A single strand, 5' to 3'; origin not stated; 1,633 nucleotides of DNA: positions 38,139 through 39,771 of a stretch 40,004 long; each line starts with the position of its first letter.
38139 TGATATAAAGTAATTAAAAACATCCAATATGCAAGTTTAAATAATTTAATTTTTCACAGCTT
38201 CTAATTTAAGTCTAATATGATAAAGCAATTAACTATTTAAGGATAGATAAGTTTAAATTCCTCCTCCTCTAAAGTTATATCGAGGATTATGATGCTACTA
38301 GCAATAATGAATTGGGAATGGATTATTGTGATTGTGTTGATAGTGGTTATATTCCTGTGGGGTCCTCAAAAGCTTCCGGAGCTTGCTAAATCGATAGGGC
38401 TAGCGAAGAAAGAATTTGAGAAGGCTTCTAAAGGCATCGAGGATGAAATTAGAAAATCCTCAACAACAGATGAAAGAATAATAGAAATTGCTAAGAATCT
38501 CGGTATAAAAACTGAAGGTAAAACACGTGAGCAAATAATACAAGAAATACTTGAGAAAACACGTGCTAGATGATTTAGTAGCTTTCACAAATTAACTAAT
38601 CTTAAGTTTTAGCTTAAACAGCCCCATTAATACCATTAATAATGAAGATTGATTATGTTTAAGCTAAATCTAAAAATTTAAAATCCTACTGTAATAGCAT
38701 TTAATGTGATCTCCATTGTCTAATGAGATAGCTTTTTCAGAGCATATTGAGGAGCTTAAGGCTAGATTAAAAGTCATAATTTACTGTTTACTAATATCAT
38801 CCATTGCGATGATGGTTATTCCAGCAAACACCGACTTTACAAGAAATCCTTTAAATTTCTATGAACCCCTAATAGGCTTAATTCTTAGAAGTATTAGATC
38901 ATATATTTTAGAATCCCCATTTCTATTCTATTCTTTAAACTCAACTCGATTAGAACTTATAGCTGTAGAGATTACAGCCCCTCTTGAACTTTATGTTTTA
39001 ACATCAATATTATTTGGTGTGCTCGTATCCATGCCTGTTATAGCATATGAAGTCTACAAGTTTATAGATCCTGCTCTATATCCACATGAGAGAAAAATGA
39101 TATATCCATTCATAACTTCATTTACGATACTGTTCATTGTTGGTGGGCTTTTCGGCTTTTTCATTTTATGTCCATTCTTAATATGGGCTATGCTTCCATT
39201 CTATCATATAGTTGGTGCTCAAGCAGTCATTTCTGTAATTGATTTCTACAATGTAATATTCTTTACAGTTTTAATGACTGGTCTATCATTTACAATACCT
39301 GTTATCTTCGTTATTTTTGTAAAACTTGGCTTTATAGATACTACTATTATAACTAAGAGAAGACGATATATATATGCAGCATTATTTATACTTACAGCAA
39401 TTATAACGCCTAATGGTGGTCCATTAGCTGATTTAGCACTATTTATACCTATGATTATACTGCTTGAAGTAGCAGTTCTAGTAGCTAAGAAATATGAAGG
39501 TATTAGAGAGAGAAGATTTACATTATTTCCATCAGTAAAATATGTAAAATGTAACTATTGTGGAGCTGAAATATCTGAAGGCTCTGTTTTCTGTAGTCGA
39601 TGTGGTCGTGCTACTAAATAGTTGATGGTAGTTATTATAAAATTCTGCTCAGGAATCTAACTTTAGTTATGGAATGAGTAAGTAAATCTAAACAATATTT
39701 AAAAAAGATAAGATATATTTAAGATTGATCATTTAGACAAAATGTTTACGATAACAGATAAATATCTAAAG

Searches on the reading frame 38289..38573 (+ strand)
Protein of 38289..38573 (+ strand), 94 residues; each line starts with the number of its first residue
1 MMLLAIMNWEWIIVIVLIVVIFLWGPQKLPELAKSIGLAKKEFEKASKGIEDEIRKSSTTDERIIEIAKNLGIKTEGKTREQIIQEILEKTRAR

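Call 14: search_protein_families(library=pfam, proteins=[window:38289-38573:+], max_evalue=0.0001)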
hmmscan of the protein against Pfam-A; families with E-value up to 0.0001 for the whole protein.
window:38289-38573:+ (94 aa): 1 family
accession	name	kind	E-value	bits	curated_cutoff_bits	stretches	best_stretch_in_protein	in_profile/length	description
PF02416.21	TatA_B_E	-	4.9e-14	51.7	21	1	9-57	4-50/53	mttA/Hcf106 family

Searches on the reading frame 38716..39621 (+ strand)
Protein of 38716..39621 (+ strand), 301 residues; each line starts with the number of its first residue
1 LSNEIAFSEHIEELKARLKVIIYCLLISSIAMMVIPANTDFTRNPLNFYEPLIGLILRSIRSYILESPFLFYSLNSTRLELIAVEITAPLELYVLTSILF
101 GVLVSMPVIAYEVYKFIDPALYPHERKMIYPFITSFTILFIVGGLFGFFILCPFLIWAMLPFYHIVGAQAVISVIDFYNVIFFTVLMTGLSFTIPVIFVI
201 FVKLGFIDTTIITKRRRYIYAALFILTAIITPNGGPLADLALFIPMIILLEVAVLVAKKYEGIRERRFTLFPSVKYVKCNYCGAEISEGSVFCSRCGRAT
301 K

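Call 14: search_protein_families(library=pfam, proteins=[window:38716-39621:+], max_evalue=0.0001)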
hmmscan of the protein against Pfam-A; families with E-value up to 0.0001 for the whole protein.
window:38716-39621:+ (301 aa): 2 families
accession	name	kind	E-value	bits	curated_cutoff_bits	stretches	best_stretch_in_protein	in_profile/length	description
PF00902.23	TatC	-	8.1e-41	140.5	25.1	1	9-245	1-208/208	Sec-independent protein translocase protein (TatC)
PF13240.11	Zn_Ribbon_1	-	9.1e-07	28.9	25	1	278-298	1-21/23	zinc-ribbon domain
